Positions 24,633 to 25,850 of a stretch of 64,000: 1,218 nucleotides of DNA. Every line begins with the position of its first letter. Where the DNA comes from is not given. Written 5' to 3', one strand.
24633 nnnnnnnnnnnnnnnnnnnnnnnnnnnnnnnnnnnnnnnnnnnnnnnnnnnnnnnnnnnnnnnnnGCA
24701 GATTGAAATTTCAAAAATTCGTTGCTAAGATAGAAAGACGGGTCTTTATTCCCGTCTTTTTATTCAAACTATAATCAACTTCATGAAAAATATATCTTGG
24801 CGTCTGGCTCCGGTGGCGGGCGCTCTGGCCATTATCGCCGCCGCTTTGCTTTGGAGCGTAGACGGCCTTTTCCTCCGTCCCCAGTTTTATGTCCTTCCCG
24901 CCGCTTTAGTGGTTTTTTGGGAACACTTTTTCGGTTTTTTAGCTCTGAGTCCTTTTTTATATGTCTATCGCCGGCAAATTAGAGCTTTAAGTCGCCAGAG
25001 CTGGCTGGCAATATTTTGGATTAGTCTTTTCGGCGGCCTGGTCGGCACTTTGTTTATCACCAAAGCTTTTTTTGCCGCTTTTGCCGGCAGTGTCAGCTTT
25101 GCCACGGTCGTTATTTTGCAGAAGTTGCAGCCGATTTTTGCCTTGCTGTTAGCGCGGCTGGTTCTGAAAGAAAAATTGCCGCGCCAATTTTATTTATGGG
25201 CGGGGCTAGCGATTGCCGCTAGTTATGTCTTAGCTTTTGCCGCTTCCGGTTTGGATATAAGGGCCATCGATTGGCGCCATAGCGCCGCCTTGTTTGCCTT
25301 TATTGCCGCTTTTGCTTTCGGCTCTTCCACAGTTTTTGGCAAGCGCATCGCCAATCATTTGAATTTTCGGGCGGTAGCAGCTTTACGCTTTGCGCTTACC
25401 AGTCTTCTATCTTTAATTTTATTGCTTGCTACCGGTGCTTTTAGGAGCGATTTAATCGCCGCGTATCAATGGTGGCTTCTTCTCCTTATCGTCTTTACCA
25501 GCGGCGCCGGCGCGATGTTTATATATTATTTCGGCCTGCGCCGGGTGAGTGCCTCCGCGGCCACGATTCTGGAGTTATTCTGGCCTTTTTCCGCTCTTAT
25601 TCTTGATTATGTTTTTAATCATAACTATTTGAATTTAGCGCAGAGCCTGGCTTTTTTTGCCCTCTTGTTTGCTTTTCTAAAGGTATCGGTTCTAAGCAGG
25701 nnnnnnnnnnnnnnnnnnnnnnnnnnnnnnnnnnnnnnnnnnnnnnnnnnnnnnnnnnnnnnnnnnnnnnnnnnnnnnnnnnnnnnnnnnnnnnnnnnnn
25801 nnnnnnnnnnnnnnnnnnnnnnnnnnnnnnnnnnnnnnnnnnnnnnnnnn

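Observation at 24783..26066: EamA/DMT transporter fused to a riboflavin kinase domain: a candidate import-and-trap module for riboflavin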

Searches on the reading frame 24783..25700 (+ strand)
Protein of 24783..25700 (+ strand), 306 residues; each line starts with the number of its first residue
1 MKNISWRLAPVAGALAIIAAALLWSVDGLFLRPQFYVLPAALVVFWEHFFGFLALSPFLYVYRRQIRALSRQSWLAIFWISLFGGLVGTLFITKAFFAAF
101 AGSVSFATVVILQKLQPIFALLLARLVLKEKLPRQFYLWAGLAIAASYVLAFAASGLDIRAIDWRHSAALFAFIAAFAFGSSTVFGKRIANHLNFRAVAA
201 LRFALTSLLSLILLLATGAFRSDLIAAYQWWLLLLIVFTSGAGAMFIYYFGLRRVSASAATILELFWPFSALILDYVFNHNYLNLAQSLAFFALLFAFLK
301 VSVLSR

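Call 24: search_protein_representatives(protein=window:24783-25700:+)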
Query: 306 residues. Proteins with E-value up to 0.001 (for the whole library): 971; up to 1e-10: 522; up to 1e-30: 82. The best 150 are listed.
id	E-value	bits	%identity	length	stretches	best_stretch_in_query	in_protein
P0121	1.4e-97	343.4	59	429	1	12-301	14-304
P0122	4.0e-87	309.1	57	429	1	11-301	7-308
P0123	2.6e-85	303.1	54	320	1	8-300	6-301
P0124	1.2e-72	261.6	51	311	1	12-300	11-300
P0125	1.4e-71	258.1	50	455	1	3-305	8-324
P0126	3.1e-69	250.4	47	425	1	12-301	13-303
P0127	5.9e-69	249.4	46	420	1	13-306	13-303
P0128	1.5e-67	244.8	47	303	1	11-302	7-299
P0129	7.1e-64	232.8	44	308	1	11-304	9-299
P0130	5.8e-60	220.0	42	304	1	10-303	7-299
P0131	4.9e-56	207.1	40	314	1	6-301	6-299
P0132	1.6e-54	202.1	41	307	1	15-304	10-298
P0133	1.6e-53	198.8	38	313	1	11-305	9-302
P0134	9.6e-52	193.0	39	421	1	11-293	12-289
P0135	1.2e-51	192.7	39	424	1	9-296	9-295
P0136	3.6e-51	191.1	41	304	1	13-298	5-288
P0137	1.1e-50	189.5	38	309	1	13-302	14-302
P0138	2.9e-50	188.1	38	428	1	12-298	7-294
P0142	1.3e-46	176.1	38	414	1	13-303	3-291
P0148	2.4e-43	165.4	39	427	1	13-303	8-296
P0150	1.3e-42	163.0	37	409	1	10-301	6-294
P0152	6.3e-42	160.7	37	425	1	15-302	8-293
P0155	4.6e-41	157.9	41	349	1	64-303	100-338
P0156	1.8e-40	156.0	38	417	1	9-289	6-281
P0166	2.5e-38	148.9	39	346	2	13-217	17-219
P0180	4.0e-36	141.7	37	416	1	15-300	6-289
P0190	2.9e-33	132.3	32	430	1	11-281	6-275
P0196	6.5e-32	127.9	38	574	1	15-301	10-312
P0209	2.0e-29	119.7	35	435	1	16-301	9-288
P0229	2.5e-27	112.8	34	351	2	12-222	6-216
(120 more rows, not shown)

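Call 25: list_cluster_members(proteins=[P0123, P0124, P0128, P0129, P0130, P0131, P0132, P0133, P0136, P0137])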
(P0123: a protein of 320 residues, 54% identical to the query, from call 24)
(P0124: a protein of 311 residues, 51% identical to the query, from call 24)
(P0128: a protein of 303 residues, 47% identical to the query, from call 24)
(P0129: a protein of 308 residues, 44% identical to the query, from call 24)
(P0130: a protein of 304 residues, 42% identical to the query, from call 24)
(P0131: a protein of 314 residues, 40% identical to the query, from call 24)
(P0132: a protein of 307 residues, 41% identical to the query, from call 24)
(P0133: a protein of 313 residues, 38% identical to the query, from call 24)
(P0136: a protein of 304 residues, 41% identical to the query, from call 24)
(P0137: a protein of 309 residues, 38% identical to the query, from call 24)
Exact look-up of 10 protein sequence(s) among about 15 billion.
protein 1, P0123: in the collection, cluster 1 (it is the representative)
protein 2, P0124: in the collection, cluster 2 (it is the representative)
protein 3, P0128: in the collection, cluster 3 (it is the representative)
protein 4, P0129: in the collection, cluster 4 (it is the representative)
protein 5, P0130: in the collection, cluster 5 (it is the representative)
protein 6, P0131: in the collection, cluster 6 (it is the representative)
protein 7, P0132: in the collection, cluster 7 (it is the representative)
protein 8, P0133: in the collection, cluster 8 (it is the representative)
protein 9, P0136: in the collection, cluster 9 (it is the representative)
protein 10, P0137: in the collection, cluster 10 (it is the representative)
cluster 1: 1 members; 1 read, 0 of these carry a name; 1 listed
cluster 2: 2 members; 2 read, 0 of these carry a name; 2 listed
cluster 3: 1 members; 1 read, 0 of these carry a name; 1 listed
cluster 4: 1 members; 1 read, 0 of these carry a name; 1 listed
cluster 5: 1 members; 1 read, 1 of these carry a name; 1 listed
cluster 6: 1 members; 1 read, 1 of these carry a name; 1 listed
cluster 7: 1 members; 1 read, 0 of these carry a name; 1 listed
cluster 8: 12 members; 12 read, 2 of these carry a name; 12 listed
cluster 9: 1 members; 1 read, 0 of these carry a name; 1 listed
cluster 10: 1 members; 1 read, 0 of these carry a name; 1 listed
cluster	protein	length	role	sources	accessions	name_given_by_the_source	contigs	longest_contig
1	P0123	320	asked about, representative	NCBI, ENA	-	-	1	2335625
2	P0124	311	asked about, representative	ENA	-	-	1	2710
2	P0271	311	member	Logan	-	-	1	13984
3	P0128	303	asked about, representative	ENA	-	-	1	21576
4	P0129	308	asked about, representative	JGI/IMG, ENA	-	-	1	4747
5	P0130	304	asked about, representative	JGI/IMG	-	drug/metabolite transporter (DMT)-like permease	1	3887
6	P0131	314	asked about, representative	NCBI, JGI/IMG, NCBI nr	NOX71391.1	MAG: DMT family transporter [Candidatus Micrarchaeota archaeon] | DMT family transporter [Candidatus Micrarchaeota archaeon]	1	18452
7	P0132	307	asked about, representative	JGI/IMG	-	-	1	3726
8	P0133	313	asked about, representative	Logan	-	-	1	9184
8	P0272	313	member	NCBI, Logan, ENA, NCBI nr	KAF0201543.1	MAG: hypothetical protein FD170_2549 [Bacteroidetes bacterium] | MAG: hypothetical protein FD170_2549 [Bacteroidota bacterium]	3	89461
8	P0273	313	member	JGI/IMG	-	drug/metabolite transporter (DMT)-like permease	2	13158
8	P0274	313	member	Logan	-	-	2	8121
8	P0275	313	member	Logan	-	-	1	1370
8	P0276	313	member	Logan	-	-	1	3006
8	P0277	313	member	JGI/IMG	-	-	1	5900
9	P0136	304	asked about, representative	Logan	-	-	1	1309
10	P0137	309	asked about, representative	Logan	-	-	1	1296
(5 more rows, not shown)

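Call 26: search_protein_families(library=pfam, proteins=[P0121, P0125, P0127, P0134, P0138, P0142, P0150, P0190, P0196, P0209], max_evalue=0.001)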
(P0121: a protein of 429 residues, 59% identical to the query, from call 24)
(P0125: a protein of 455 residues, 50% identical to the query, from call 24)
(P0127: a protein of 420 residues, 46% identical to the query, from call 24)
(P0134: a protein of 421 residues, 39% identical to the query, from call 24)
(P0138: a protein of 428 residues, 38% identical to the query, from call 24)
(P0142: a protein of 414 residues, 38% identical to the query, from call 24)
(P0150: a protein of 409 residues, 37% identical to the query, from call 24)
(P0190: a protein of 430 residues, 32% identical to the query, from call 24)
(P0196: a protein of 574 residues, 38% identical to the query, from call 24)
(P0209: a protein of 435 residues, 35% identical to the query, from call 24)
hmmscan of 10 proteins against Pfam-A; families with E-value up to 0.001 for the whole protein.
P0121 (429 aa): 2 families
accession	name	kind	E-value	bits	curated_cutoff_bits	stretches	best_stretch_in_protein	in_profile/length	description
PF00892.27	EamA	-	1.5e-29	103.4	28.2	2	170-299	3-128/135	EamA-like transporter family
PF01687.23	Flavokinase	-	9.2e-23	81.3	19.6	1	314-426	6-122/124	Riboflavin kinase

P0125 (455 aa): 2 families
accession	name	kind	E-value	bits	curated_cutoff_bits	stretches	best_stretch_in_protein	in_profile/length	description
PF00892.27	EamA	-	4.7e-24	85.6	28.2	2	187-318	4-131/135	EamA-like transporter family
PF01687.23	Flavokinase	-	1.9e-16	60.8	19.6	1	331-453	6-119/124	Riboflavin kinase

P0127 (420 aa): 3 families
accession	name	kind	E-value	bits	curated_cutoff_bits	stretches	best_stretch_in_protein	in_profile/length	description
PF00892.27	EamA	-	5.2e-35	121.1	28.2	2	166-298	3-133/135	EamA-like transporter family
PF01687.23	Flavokinase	-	4.4e-23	82.3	19.6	1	301-416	1-120/124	Riboflavin kinase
PF04657.19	DMT_YdcZ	-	0.00021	22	24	1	40-109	30-97/140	Putative inner membrane exporter, YdcZ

P0134 (421 aa): 2 families
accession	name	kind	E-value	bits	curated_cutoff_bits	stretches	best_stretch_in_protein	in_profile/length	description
PF00892.27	EamA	-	2.9e-31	109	28.2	2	169-299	5-133/135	EamA-like transporter family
PF01687.23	Flavokinase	-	7.2e-25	88.1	19.6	1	303-421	2-124/124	Riboflavin kinase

P0138 (428 aa): 2 families
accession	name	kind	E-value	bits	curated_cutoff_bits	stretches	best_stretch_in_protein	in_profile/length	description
PF00892.27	EamA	-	6.5e-33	114.3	28.2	2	163-298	3-134/135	EamA-like transporter family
PF01982.22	CTP-dep_RFKase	-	3.3e-29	101.7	25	1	315-425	3-121/121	Domain of unknown function DUF120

P0142 (414 aa): 2 families
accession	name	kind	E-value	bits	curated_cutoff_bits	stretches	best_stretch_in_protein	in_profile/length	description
PF00892.27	EamA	-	9.6e-32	110.5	28.2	2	155-287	3-131/135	EamA-like transporter family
PF01687.23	Flavokinase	-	3.3e-26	92.4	19.6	1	294-412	3-122/124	Riboflavin kinase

P0150 (409 aa): 2 families
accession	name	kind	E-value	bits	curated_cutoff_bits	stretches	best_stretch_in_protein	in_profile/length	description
PF00892.27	EamA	-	2.6e-30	105.9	28.2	2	160-291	3-130/135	EamA-like transporter family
PF01687.23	Flavokinase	-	3.5e-27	95.5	19.6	1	301-408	6-124/124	Riboflavin kinase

P0190 (430 aa): 2 families
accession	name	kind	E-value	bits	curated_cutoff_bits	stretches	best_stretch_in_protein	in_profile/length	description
PF01687.23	Flavokinase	-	1e-33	116.7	19.6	1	309-427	4-124/124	Riboflavin kinase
PF00892.27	EamA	-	4.6e-26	92.1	28.2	2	161-300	3-133/135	EamA-like transporter family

P0196 (574 aa): 4 families
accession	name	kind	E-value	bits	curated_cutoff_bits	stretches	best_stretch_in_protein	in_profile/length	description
PF00892.27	EamA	-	3.2e-31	108.8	28.2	2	178-310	3-131/135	EamA-like transporter family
PF12710.13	HAD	-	7.2e-15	56.3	27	1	332-518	1-189/189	haloacid dehalogenase-like hydrolase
PF00702.32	Hydrolase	-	1.6e-09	38.9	26.4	1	330-521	2-191/191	haloacid dehalogenase-like hydrolase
PF08282.18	Hydrolase_3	-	1.4e-05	25.4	20.9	0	500-538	202-240/255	haloacid dehalogenase-like hydrolase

P0209 (435 aa): 2 families
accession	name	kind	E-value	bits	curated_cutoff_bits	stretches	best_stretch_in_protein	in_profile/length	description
PF00892.27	EamA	-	3.8e-35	121.5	28.2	2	8-139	5-134/135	EamA-like transporter family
PF01687.23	Flavokinase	-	6.2e-23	81.8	19.6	1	317-430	6-121/124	Riboflavin kinase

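Call 28: search_protein_families(library=pfam, proteins=[P0122, P0126, P0135, P0148, P0152, P0156, P0180, P0155, P0229, P0166], max_evalue=0.001)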
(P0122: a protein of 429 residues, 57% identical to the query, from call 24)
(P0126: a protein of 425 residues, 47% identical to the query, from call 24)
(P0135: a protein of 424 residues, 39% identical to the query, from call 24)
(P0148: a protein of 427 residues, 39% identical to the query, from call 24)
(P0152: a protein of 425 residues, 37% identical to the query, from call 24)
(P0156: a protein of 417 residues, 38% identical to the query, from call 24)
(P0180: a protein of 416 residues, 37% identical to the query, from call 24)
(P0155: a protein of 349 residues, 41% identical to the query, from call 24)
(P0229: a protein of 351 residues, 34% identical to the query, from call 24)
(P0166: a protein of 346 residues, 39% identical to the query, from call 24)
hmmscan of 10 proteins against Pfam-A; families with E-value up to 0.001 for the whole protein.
P0122 (429 aa): 2 families
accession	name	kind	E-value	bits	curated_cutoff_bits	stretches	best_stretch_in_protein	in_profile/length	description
PF01687.23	Flavokinase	-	3.7e-28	98.7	19.6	1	323-426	5-118/124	Riboflavin kinase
PF00892.27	EamA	-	4.6e-25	88.9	28.2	2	176-306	5-131/135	EamA-like transporter family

P0126 (425 aa): 2 families
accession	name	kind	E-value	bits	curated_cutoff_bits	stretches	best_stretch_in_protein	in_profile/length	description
PF00892.27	EamA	-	4.2e-32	111.7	28.2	2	168-304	2-134/135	EamA-like transporter family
PF01687.23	Flavokinase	-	8.2e-24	84.6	19.6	1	321-424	14-121/124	Riboflavin kinase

P0135 (424 aa): 2 families
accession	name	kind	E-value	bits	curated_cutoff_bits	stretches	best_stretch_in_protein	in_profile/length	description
PF00892.27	EamA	-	2.7e-30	105.8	28.2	2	168-303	3-134/135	EamA-like transporter family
PF01687.23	Flavokinase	-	3.5e-22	79.4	19.6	1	314-423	7-120/124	Riboflavin kinase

P0148 (427 aa): 2 families
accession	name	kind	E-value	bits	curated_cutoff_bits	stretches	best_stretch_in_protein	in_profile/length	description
PF00892.27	EamA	-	1.2e-36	126.4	28.2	2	160-292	3-131/135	EamA-like transporter family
PF01687.23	Flavokinase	-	1.7e-28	99.7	19.6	1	301-423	4-124/124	Riboflavin kinase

P0152 (425 aa): 2 families
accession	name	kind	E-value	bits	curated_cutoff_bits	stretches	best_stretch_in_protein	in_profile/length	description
PF00892.27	EamA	-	1.8e-32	112.9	28.2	2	158-290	3-131/135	EamA-like transporter family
PF01687.23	Flavokinase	-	3e-21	76.4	19.6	1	307-420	9-124/124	Riboflavin kinase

P0156 (417 aa): 2 families
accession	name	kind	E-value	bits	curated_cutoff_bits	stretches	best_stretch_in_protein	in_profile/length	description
PF00892.27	EamA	-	3.4e-38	131.4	28.2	2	162-293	4-133/135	EamA-like transporter family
PF01687.23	Flavokinase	-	2.7e-21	76.5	19.6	1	298-414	3-123/124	Riboflavin kinase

P0180 (416 aa): 2 families
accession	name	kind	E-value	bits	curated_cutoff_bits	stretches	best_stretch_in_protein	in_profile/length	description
PF00892.27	EamA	-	6e-31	108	28.2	2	5-139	4-134/135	EamA-like transporter family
PF01687.23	Flavokinase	-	1.5e-26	93.5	19.6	1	300-415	7-124/124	Riboflavin kinase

P0155 (349 aa): 1 family
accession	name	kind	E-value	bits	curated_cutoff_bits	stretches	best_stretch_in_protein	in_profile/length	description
PF00892.27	EamA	-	3.9e-24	85.9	28.2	2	202-334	3-131/135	EamA-like transporter family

P0229 (351 aa): 1 family
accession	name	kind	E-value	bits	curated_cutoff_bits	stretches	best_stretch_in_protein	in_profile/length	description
PF00892.27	EamA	-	1.8e-25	90.2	28.2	3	7-145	3-133/135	EamA-like transporter family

P0166 (346 aa): 1 family
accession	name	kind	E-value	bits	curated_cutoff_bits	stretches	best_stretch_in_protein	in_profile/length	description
PF00892.27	EamA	-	7.1e-28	98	28.2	2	17-153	3-134/135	EamA-like transporter family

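Call 29: list_cluster_members(proteins=[P0138, P0135, P0148, P0152, P0156, P0180, P0196, P0190, P0134, P0142])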
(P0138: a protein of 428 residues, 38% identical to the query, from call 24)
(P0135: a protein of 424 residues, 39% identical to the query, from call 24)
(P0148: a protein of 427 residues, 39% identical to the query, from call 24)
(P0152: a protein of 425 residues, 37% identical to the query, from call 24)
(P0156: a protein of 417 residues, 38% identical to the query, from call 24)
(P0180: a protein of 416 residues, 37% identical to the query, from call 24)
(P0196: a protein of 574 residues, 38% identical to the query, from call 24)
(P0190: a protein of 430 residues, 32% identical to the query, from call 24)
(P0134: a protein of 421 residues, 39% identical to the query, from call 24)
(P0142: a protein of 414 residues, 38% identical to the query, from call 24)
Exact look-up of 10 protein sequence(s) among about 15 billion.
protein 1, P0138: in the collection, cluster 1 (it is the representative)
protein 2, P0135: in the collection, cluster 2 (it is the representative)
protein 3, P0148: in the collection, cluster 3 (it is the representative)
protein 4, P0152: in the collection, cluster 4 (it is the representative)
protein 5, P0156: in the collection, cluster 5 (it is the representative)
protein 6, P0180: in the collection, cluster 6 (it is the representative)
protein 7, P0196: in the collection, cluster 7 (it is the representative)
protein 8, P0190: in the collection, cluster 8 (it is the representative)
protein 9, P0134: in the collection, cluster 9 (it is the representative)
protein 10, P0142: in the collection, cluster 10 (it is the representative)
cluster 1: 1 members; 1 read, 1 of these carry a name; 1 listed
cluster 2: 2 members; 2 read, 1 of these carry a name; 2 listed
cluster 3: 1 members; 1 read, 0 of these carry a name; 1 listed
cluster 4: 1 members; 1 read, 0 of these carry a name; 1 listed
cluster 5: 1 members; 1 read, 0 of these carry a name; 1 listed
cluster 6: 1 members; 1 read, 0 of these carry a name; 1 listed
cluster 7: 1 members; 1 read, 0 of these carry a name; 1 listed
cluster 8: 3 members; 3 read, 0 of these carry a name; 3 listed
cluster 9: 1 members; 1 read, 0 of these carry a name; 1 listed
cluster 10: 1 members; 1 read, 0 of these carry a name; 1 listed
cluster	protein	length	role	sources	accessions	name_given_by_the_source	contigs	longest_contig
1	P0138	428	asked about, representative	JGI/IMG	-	drug/metabolite transporter (DMT)-like permease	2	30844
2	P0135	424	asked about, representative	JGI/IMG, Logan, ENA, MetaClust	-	\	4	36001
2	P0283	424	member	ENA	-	-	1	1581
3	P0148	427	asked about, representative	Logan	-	-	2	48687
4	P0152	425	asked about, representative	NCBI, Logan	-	-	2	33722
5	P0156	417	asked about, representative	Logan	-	-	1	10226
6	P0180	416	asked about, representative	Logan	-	-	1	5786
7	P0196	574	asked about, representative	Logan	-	-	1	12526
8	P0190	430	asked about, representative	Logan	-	-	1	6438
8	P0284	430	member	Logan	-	-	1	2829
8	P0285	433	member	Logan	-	-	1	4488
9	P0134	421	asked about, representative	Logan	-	-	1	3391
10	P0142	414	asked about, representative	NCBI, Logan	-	-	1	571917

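Call 30: find_homologous_proteins(query=P0138, max_evalue=1e-10)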
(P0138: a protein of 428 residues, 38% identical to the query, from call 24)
Query P0138 (428 aa): 944 proteins with E <= 1e-10 among 8000 candidates; the best 120 are listed.
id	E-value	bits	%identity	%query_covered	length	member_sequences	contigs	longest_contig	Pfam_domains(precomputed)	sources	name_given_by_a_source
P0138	2.4e-276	934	100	100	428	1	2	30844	PF00892.27,PF01982.23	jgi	jgi:drug/metabolite transporter (DMT)-like permease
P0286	6.5e-123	429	49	100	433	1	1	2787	PF00892.27,PF01982.23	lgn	-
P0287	1.9e-114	401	47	98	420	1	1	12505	PF00892.27,PF01982.23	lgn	-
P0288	1.4e-112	395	48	95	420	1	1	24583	PF00892.27,PF01982.23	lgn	-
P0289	3.0e-98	348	55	71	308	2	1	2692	PF00892.27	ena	-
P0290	6.1e-98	347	60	69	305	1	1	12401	PF00892.27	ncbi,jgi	-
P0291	2.5e-94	335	56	66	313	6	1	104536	PF00892.27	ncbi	ncbi:MAG: EamA family transporter [Candidatus Aenigmatarchaeota archaeon]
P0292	3.0e-93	331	57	67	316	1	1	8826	PF00892.27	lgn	-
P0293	6.9e-91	323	53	69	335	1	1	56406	PF00892.27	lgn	-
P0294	1.5e-90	322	55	69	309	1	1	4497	PF00892.27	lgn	-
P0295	2.4e-90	322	56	66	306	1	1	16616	PF00892.27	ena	-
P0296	5.9e-90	320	56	66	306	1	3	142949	PF00892.27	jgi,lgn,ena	jgi:drug/metabolite transporter (DMT)-like permease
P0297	1.0e-89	319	56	66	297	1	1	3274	PF00892.27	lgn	-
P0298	3.1e-89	318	54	66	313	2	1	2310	PF00892.27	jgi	-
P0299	3.1e-89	318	52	70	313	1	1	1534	PF00892.27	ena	-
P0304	4.5e-88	314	54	66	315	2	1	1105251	PF00892.27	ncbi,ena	-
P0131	4.0e-83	298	52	66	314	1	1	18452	PF00892.27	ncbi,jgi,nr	ncbi:MAG: DMT family transporter [Candidatus Micrarchaeota archaeon]|nr:DMT family transporter [Cand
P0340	5.0e-82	294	51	70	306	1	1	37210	PF00892.27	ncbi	ncbi:MAG: DMT family transporter [Candidatus Woesearchaeota archaeon]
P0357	3.6e-81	291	50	68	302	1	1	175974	PF00892.27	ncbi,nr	ncbi:MAG: DMT family transporter [Melioribacteraceae bacterium]|nr:DMT family transporter [Melioriba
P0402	2.3e-79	285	50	70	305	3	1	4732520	PF00892.27,PF03151.23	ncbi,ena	-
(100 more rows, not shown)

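Call 32: find_encoding_contigs(protein=P0138, flank=8000, max_places=2)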
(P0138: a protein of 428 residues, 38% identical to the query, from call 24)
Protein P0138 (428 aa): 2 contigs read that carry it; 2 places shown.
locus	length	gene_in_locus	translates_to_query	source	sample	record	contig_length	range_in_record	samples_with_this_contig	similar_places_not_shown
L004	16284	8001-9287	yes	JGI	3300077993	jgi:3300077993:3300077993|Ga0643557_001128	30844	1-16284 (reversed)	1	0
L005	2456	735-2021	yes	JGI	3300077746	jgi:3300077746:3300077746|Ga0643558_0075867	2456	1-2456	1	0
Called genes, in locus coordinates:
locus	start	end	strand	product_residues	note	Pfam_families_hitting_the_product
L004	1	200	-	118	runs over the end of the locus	PF01900:RNase_P_Rpp14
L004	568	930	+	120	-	PF01797:Y1_Tnp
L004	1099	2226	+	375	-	PF02274:ADI, PF19420:DDAH_eukar (faint)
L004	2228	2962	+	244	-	-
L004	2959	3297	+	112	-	-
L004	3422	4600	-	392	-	PF00206:Lyase_1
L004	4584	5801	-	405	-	PF00764:Arginosuc_synth, PF20979:Arginosuc_syn_C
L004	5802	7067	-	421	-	PF00696:AA_kinase, PF04768:NAT, PF13673:Acetyltransf_10 (weak)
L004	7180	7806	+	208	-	-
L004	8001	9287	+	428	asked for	PF00892:EamA, PF01982:CTP-dep_RFKase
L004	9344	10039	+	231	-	-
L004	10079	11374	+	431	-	-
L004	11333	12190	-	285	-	PF01048:PNP_UDP_1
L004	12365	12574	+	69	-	PF13396:PLDc_N (weak)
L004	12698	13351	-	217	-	PF01966:HD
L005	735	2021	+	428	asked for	PF00892:EamA, PF01982:CTP-dep_RFKase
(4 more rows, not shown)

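Call 33: find_encoding_contigs(protein=P0402, flank=6000, max_places=2)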
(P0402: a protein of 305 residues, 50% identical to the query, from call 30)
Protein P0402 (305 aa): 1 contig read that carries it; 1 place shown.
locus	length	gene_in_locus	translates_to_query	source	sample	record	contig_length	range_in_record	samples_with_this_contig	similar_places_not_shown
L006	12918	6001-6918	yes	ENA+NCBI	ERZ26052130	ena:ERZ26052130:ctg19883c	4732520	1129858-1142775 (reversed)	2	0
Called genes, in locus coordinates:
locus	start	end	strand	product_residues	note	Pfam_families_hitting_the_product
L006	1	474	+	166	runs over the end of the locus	PF08534:Redoxin, PF00578:AhpC-TSA, PF13098:Thioredoxin_2, PF20029:DUF6436 (faint), PF00085:Thioredoxin, PF13905:Thioredoxin_8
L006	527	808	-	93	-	-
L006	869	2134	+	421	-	PF12094:DUF3570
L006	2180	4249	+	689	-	PF13860:FlgD_ig (weak), PF18962:Por_Secre_tail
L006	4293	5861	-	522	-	PF04389:Peptidase_M28, PF01546:Peptidase_M20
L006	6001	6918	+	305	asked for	PF00892:EamA, PF03151:TPT (weak), PF00892:EamA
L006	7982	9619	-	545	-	PF00118:Cpn60_TCP1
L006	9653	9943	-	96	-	PF00166:Cpn10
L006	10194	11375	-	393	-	PF01963:TraB_PrgY_gumN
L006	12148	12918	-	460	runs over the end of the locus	PF10282:Lactonase (faint), PF24684:Vgb_lyase (faint)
